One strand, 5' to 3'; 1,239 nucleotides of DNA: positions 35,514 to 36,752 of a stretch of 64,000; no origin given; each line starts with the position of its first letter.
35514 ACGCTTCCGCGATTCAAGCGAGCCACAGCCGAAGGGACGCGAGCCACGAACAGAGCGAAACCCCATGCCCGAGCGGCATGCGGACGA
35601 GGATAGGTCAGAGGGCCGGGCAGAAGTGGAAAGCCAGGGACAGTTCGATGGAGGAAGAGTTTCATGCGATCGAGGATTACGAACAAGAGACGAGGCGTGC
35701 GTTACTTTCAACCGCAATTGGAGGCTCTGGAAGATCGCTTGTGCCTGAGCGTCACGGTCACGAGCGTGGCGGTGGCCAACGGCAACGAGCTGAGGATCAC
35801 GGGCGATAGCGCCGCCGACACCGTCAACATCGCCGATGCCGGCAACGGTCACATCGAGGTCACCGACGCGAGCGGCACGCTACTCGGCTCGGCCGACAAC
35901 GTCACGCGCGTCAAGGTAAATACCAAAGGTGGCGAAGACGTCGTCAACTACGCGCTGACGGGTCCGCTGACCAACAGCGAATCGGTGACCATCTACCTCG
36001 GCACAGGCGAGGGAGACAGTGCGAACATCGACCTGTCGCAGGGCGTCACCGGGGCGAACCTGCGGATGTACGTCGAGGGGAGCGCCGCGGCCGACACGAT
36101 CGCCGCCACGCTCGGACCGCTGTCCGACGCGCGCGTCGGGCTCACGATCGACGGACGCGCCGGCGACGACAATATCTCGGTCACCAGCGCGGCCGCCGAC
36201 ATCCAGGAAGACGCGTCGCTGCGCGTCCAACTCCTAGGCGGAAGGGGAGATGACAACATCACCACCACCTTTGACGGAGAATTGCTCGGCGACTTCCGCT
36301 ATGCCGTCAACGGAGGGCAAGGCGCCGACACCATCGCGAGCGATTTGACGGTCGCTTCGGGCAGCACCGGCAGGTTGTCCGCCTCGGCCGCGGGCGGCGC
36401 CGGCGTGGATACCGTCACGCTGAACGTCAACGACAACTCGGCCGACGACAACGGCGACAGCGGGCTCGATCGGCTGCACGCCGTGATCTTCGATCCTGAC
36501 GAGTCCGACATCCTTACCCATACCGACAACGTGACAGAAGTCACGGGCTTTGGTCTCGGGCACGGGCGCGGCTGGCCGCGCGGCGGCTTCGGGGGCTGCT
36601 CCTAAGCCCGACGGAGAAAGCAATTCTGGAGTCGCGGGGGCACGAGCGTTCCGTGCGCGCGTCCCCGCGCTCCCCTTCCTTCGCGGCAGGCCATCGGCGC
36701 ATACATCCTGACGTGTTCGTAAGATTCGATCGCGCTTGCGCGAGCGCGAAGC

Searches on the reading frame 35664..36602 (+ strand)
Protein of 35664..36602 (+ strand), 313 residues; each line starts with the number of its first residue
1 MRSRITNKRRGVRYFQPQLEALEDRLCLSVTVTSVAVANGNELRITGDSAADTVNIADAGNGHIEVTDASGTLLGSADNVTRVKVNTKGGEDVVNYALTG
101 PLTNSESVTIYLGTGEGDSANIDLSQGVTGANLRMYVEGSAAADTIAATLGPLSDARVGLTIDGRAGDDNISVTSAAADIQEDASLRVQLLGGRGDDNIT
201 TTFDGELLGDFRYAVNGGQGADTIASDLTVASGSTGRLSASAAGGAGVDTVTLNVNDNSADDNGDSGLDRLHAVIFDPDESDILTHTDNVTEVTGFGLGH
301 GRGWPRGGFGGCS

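Call 3: search_protein_families(library=pfam, proteins=[window:35664-36602:+], max_evalue=1)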
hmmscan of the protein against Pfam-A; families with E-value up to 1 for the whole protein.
window:35664-36602:+ (313 aa): 0 families

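Call 4: search_protein_families(library=ncbifam, proteins=[window:35664-36602:+], max_evalue=1)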
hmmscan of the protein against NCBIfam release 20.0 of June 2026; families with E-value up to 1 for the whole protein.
window:35664-36602:+ (313 aa): 1 family
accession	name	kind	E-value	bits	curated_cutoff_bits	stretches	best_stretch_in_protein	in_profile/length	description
TIGR03044.1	PS_II_psb27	equivalog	0.075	13.1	117.35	1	26-68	14-56/135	photosystem II protein Psb27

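Call 8: find_homologous_proteins(query=window:35664-36602:+, max_evalue=0.001)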
Query window:35664-36602:+ (313 aa): 29 proteins with E <= 0.001 among 8000 candidates.
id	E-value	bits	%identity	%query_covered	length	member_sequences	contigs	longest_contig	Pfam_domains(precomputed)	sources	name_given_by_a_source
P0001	2.8e-185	633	100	96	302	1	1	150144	-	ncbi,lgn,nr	ncbi:MAG: hypothetical protein HYX69_15795 [Planctomycetia bacterium]|nr:hypothetical protein [Planc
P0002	2.7e-92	328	56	96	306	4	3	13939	-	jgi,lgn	-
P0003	9.6e-89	316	57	96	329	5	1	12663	-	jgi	jgi:hypothetical protein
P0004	4.7e-87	310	54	94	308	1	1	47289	-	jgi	jgi:hypothetical protein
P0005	9.5e-87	309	54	97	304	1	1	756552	-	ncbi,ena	-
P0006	1.9e-84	302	54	97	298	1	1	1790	-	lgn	-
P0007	6.2e-84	300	55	96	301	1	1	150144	-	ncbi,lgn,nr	ncbi:MAG: hypothetical protein HYX69_15800 [Planctomycetia bacterium]|nr:hypothetical protein [Planc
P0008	1.7e-80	289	52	97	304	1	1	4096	-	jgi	jgi:hypothetical protein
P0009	2.3e-78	282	43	73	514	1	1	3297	-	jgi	jgi:hypothetical protein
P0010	7.4e-77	277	54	90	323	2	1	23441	-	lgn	-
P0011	8.4e-77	277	53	93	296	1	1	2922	-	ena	-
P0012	1.7e-76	276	53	93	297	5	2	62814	-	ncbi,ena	-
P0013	3.1e-75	272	52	91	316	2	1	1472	-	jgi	-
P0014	1.2e-73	266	51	91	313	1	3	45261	-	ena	-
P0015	1.7e-73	266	51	94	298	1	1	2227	-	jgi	jgi:hypothetical protein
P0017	7.1e-71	257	52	90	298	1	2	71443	-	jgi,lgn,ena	-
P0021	9.1e-66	241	49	90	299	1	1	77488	-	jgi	-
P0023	3.9e-40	156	38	94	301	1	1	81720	-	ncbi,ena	-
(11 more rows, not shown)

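Call 9: find_encoding_contigs(protein=P0005, flank=8000, max_places=2)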
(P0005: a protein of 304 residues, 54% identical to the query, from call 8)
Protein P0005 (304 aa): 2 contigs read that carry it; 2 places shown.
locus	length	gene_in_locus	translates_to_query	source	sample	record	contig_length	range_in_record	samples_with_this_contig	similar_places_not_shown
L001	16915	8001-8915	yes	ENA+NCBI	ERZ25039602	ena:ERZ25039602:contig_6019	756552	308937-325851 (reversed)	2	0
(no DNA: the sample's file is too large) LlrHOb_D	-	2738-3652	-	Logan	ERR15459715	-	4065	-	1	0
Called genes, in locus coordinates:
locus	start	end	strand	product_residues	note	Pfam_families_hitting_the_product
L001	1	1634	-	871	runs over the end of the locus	PF01488:Shikimate_DH, PF00202:Aminotran_3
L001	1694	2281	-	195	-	-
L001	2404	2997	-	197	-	PF00117:GATase, PF07722:Peptidase_C26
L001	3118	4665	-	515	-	PF04715:, PF00425:Chorismate_bind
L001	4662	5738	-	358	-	PF00501:AMP-binding, PF14535:AMP-binding_C_2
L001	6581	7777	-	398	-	PF03576:Peptidase_S58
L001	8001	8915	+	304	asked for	-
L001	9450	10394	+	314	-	PF00389:2-Hacid_dh, PF02826:2-Hacid_dh_C, PF03446:NAD_binding_2 (weak)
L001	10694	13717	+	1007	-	PF01522:Polysacc_deac_1 (weak), PF13517:FG-GAP_3 (faint), PF23500:DUF7133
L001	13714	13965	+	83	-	-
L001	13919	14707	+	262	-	PF13646:HEAT_2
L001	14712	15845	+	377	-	PF13442:Cytochrome_CBB3 (weak), PF00034:Cytochrom_C (weak)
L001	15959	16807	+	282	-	PF00857:Isochorismatase (weak)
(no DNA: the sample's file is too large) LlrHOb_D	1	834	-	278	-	?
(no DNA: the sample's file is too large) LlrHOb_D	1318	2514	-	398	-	PF03576:Peptidase_S58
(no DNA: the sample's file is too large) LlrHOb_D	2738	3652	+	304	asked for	-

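Call 10: find_encoding_contigs(protein=P0004, flank=8000, max_places=2)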
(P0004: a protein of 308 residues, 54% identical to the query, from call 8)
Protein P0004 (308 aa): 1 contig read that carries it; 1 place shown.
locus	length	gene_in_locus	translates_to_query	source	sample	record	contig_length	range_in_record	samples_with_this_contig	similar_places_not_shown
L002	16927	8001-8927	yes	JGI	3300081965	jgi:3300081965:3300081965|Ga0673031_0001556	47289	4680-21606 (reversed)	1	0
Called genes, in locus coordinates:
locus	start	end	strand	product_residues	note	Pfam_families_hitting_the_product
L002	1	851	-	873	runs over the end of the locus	PF01488:Shikimate_DH, PF00202:Aminotran_3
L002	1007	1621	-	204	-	-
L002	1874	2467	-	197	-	PF00117:GATase, PF07722:Peptidase_C26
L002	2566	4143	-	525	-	PF04715:, PF00425:Chorismate_bind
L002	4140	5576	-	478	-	PF00501:AMP-binding, PF14535:AMP-binding_C_2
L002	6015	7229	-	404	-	PF03576:Peptidase_S58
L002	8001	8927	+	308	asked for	-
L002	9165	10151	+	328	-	PF00389:2-Hacid_dh, PF02826:2-Hacid_dh_C, PF03446:NAD_binding_2 (weak)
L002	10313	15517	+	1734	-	PF13517:FG-GAP_3 (faint), PF23500:DUF7133, PF13646:HEAT_2, PF00034:Cytochrom_C (faint), PF13442:Cytochrome_CBB3 (faint)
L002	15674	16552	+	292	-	PF00857:Isochorismatase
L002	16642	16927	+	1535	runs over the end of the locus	PF00034:Cytochrom_C (faint), PF13442:Cytochrome_CBB3 (faint), PF23500:DUF7133 (faint)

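Call 11: find_encoding_contigs(protein=P0012, flank=8000, max_places=2)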
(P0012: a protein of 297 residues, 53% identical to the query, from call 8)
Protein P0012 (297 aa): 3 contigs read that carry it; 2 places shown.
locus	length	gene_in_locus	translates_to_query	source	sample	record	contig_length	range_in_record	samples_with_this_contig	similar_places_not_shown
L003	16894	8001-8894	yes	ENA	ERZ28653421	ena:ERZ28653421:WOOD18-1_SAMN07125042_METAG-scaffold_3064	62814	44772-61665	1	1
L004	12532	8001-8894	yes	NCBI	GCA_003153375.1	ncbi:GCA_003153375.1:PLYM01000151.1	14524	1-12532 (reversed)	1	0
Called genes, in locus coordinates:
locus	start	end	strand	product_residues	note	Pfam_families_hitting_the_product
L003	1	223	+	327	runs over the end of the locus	PF01370:Epimerase, PF04321:RmlD_sub_bind, PF16363:GDP_Man_Dehyd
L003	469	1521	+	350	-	PF09924:LPG_synthase_C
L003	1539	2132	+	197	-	PF05724:TPMT, PF13489:Methyltransf_23, PF03848:TehB (weak), PF13847:Methyltransf_31, PF08241:Methyltransf_11, PF08242:Methyltransf_12, PF13649:Methyltransf_25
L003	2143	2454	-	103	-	-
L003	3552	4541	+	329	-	PF07963:N_methyl (weak), PF07596:SBP_bac_10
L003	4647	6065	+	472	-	PF00884:Sulfatase, PF16347:SGSH_C (weak)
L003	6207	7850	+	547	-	-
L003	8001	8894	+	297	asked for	-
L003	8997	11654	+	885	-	PF07635:PSCyt1, PF07583:PSCyt2, PF07587:PSD1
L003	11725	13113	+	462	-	PF07394:DUF1501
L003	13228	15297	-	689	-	PF00930:DPPIV_N (faint), PF26550:Tricorn_2nd, PF26549:Tricorn_N, PF07676:PD40, PF26549:Tricorn_N, PF20434:BD-FAE (faint), PF00326:Peptidase_S9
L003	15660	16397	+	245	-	-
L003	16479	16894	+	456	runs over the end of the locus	PF01408:GFO_IDH_MocA, PF22725:GFO_IDH_MocA_C3 (faint), PF19051:GFO_IDH_MocA_C2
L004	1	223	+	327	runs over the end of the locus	PF01370:Epimerase, PF04321:RmlD_sub_bind, PF16363:GDP_Man_Dehyd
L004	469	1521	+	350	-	PF09924:LPG_synthase_C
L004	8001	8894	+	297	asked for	-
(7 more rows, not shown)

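Call 12: find_encoding_contigs(protein=P0017, flank=8000, max_places=1)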
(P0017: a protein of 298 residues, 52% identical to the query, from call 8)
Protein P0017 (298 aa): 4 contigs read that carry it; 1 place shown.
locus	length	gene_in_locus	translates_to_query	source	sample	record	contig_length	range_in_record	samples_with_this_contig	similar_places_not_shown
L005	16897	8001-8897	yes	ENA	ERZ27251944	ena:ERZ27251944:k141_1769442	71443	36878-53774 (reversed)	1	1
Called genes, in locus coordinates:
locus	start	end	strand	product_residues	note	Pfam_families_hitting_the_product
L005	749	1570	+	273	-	PF13813:MBOAT_2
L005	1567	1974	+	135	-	-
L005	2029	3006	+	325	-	PF07998:Peptidase_M54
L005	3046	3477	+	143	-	-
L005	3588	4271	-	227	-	PF00932:LTD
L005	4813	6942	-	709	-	-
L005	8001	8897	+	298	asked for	-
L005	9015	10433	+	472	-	-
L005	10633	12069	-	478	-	PF00884:Sulfatase, PF16347:SGSH_C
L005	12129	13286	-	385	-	PF07963:N_methyl (weak), PF07596:SBP_bac_10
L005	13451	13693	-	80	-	-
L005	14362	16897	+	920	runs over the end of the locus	PF07635:PSCyt1, PF07583:PSCyt2, PF07587:PSD1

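Call 13: find_encoding_contigs(protein=P0021, flank=8000, max_places=1)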
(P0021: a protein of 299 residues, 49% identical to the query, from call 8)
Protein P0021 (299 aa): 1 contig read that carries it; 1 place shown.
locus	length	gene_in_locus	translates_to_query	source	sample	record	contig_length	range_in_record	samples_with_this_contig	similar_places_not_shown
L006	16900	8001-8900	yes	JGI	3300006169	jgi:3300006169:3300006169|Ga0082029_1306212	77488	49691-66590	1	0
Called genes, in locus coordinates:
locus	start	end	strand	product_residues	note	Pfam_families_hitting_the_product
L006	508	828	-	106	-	-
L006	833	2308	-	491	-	PF00171:Aldedh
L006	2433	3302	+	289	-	PF01436:NHL (faint), PF08450:SGL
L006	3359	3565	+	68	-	-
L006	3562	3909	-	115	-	PF00126:HTH_1 (weak)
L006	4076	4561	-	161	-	PF12867:DinB_2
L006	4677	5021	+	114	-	PF01022:HTH_5, PF12840:HTH_20 (weak)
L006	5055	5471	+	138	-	PF01451:LMWPc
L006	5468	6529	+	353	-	PF01758:SBF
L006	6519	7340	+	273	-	PF01135:PCMT (weak), PF13489:Methyltransf_23, PF01209:Ubie_methyltran, PF06325:PrmA (weak), PF08241:Methyltransf_11, PF08242:Methyltransf_12, PF13649:Methyltransf_25, PF13847:Methyltransf_31, +2 more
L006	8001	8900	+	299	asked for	-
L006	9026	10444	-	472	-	-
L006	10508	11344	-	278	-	PF00198:2-oxoacid_dh (faint)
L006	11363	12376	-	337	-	PF00581:Rhodanese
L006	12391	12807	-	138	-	PF04972:BON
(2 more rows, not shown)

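Call 14: find_encoding_contigs(protein=P0023, flank=8000, max_places=1)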
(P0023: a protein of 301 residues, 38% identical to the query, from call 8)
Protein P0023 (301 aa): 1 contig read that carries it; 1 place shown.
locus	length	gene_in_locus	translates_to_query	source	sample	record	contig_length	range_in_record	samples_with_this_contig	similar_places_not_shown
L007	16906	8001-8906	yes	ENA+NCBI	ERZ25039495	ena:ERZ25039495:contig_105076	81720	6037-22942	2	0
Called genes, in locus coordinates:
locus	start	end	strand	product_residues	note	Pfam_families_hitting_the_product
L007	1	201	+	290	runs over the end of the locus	PF14907:NTP_transf_5 (weak)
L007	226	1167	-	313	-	PF01555:N6_N4_Mtase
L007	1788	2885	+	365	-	PF20371:DUF6666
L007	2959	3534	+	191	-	-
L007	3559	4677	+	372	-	PF07394:DUF1501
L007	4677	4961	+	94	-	PF07394:DUF1501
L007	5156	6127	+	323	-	PF04199:Cyclase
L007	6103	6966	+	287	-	PF04199:Cyclase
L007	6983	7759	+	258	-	PF03328:HpcH_HpaI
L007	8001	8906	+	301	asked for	-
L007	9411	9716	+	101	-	-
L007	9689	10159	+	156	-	-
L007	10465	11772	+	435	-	PF09594:GT87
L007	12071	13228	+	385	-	-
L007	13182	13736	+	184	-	-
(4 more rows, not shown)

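Call 15: find_encoding_contigs(protein=P0002, flank=8000, max_places=1)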
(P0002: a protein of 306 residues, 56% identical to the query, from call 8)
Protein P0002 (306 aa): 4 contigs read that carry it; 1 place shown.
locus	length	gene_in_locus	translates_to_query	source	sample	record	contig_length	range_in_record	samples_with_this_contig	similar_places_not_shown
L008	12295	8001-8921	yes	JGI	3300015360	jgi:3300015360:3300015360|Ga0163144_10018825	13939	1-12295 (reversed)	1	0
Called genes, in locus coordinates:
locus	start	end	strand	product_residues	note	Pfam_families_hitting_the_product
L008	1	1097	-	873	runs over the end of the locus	PF01488:Shikimate_DH, PF00202:Aminotran_3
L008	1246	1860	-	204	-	-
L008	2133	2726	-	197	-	PF00117:GATase, PF07722:Peptidase_C26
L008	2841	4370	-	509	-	PF04715:, PF00425:Chorismate_bind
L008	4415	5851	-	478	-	PF00501:AMP-binding, PF14535:AMP-binding_C_2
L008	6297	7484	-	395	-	PF03576:Peptidase_S58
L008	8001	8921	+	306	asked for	-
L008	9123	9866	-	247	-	PF06439:3keto-disac_hyd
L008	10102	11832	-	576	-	-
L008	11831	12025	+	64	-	-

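Call 29: predict_structure(alignment_id=A1)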
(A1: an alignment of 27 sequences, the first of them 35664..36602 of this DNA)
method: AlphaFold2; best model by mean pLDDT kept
length: 313 residues; sequences in the alignment: 27
mean_pLDDT: 88.5   pTM: 0.82
mean pLDDT of the five models: 88.5, 88.4, 88.4, 88.0, 87.9
residues with pLDDT >= 90: 240; 70-90: 27; 50-70: 18; < 50: 28
segments of 3 or more residues with pLDDT < 50: 1-9, 297-313
pLDDT, mean of each block of 10 residues (from residue 1): 44 56 62 94 94 96 97 96 94 97 97 92 98 98 97 98 97 91 98 98 97 98 98 97 96 96 90 94 96 68 35 33
secondary structure, 60 per line:
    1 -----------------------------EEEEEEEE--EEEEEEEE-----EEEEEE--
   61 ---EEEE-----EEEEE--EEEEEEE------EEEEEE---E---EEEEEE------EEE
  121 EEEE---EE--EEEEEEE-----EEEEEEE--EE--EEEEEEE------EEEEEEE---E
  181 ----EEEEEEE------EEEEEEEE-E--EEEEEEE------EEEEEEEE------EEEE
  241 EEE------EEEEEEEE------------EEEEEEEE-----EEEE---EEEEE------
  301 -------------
elements in order: E30-37 E40-47 E53-58 E64-67 E73-77 E80-86 E93-98 E106-111 E118-124 E132-138 E144-150 E157-163 E170-176 E185-191 E198-205 E210-216 E223-230 E237-243 E250-257 E270-277 E283-286 E290-294

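Call 32: fold_search(model_id=the predicted structure, library=pdb)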
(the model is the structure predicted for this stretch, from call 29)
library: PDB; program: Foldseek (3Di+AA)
matches with E <= 10: 246; with E <= 0.001: 0
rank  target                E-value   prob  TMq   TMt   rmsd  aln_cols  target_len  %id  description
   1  7usl_C                1.6e-01  0.08  0.13  0.07  21.3       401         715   12  Integrin alphaM/beta2 ectodomain in complex with adenylate cyclase toxin RTX751 and M1F5 Fab (released 2022-08-17)
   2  8tms_A                2.3e-01  0.16  0.23  0.24  12.0       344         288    6  Crystal structure of bacterial pectin methylesterase PmeC2 from rumen Butyrivibrio (released 2023-08-16)
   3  7muc_AM               2.3e-01  0.08  0.19  0.19  15.9       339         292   12  Legionella pneumophila Dot/Icm T4SS C1 Reconstruction (released 2021-10-06)
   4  3ljy_A                2.5e-01  0.69  0.38  0.46   7.8       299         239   13  Crystal structure of putative adhesin (YP_001304413.1) from Parabacteroides distasonis ATCC 8503 at 2.41 A resolution (released 2010-03-02)
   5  2zu0_B                2.6e-01  0.23  0.28  0.23  13.0       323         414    9  Crystal structure of SufC-SufD complex involved in the iron-sulfur cluster biosynthesis (released 2009-03-10)
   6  4opw_B                3.7e-01  0.41  0.35  0.42   9.5       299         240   12  Crystal structure of a putative adhesin (PARMER_02777) from Parabacteroides merdae ATCC 43184 at 1.75 A resolution (released 2014-04-02)
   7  7rah_E                3.7e-01  0.12  0.19  0.17  14.3       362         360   15  Adenylate cyclase toxin RTX domain fragment bound to M1H5 Fab and M2B10 Fab (released 2021-09-15)
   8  2zvd_A                3.9e-01  0.28  0.16  0.08  13.3       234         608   11  Crystal structure of Pseudomonas sp. MIS38 lipase in an open conformation (released 2009-11-10)
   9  8wqt_A                4.3e-01  0.02  0.10  0.07  18.4       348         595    8  Cryo-EM Structure of Mouse TLR4/MD-2/DLAM1 complex (released 2024-10-16)
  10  2zj6                  4.5e-01  0.25  0.16  0.08  13.2       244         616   11  Crystal structure of D337A mutant of Pseudomonas sp. MIS38 lipase (released 2008-12-02)
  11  9h78_B                4.5e-01  0.08  0.20  0.21  17.4       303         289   10  [FeS] cluster-loaded SMS complex from M. jannaschii (released 2025-06-04)
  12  1vh4_B                5.5e-01  0.15  0.27  0.23  12.8       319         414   10  Crystal structure of a stabilizer of iron transporter (released 2003-12-30)
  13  4opw_A                5.8e-01  0.38  0.36  0.44   8.3       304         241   10  Crystal structure of a putative adhesin (PARMER_02777) from Parabacteroides merdae ATCC 43184 at 1.75 A resolution (released 2014-04-02)
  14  9ozd_C                5.8e-01  0.03  0.13  0.12  15.1       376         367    9  Crystal structure of the polysaccharide lyase RbmB from Vibrio cholerae bound to Vibrio Polysaccharide (released 2026-03-11)
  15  7vul_B                6.1e-01  0.03  0.14  0.10  18.0       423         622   13  Structure of Klebsiella Phage P560 depolymerase (released 2022-11-16)
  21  3ljy_B                9.6e-01  0.33  0.37  0.45   8.3       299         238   13  Crystal structure of putative adhesin (YP_001304413.1) from Parabacteroides distasonis ATCC 8503 at 2.41 A resolution (released 2010-03-02)
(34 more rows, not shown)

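Call 48: search_protein_families(library=ncbifam, alignment_id=A1, max_evalue=10)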
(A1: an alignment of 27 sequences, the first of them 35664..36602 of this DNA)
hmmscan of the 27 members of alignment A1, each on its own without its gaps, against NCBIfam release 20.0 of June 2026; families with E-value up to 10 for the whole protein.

A. member 1, window:35664-36602:+ (313 aa): 1 family
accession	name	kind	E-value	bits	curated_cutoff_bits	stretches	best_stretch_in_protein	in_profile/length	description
TIGR03044.1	PS_II_psb27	equivalog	0.075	13.1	117.35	1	26-68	14-56/135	photosystem II protein Psb27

B. families by the number of members that match (of 27 scanned): 16 families
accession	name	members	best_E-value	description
NF011834.0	PRK15306.1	2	4.4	fimbrial protein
NF040482.1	auto_BafA_Cterm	1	0.00019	BafA family autotransporter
NF005898.0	PRK07868.1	1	0.00031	acyl-CoA synthetase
NF033943.0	RTX_toxin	1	0.034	RTX family hemolysin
TIGR03815.1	CpaE_hom_Actino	1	0.049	septum site-determining protein Ssd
TIGR03044.1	PS_II_psb27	1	0.075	photosystem II protein Psb27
TIGR02857.1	CydD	1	0.084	thiol reductant ABC exporter subunit CydD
TIGR04294.2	pre_pil_HX9DG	1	0.11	H-X9-DG-CTERM domain-containing protein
TIGR00160.1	MGSA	1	0.19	methylglyoxal synthase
NF012209.1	LEPR-8K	1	0.22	LEPR-XLL domain-containing protein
TIGR01058.1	parE_Gpos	1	0.31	DNA topoisomerase IV subunit B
TIGR02200.1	GlrX_actino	1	0.45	mycoredoxin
NF041112.1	chap_CsgH_alph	1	0.47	curli-like amyloid fiber formation chaperone CsgH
TIGR03102.1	halo_cynanin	1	0.74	halocyanin domain-containing protein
NF033203.1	entero_EhxA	1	3.7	enterohemolysin EhxA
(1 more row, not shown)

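Call 49: search_protein_families(library=pfam, alignment_id=A1, max_evalue=10)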
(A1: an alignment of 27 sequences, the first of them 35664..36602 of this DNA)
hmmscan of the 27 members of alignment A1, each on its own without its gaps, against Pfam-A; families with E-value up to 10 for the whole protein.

A. member 1, window:35664-36602:+ (313 aa): 0 families

B. families by the number of members that match (of 27 scanned): 12 families
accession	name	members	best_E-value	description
PF00353.25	HemolysinCabind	6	0.073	RTX calcium-binding nonapeptide repeat (4 copies)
PF07595.18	Planc_extracel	4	0.015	Planctomycete extracellular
PF12733.13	Cadherin-like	1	0.007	Cadherin-like beta sandwich domain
PF25257.1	DUF7858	1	0.0074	Family of unknown function (DUF7858)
PF00608.22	Adeno_shaft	1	0.014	Adenoviral fibre protein (repeat/shaft region)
PF13753.12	SWM_repeat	1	0.035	Putative flagellar system-associated repeat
PF19079.5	CFSR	1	0.086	Collagen-flanked surface repeat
PF21834.1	DUF6894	1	0.11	Domain of unknown function (DUF6894)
PF13157.11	Enas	1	0.51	Endospore appendages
PF21403.4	OTU1_UBXL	1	0.57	OTU1, UBXL domain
PF11765.13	Hyphal_reg_CWP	1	0.77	Hyphally regulated cell wall protein N-terminal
PF19625.5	DUF6130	1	0.87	Family of unknown function (DUF6130)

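Call 51: search_solved_structures(query=A1, max_evalue=1, show_alignments=1)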
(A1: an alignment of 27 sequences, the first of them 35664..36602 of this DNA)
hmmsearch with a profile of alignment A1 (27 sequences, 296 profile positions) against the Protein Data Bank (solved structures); distinct sequences matched with E-value up to 1: 0.

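Call 83: find_related_loci(query=A4, collection=metagenome_contigs, flank=7000)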
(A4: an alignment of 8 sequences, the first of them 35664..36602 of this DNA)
Query A4 (313 aa) in metagenome_contigs; peptide patterns used: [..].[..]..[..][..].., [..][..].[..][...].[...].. (x = any residue, [..] = any of these).
600 stretches matched a pattern (row limit reached: there are more); 2 encode a relative of the query (tblastn E <= 1e-3); 2 distinct loci.
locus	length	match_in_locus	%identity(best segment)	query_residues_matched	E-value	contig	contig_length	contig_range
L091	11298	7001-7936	56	2-306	7e-102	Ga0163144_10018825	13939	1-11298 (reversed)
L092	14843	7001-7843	52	13-294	2e-79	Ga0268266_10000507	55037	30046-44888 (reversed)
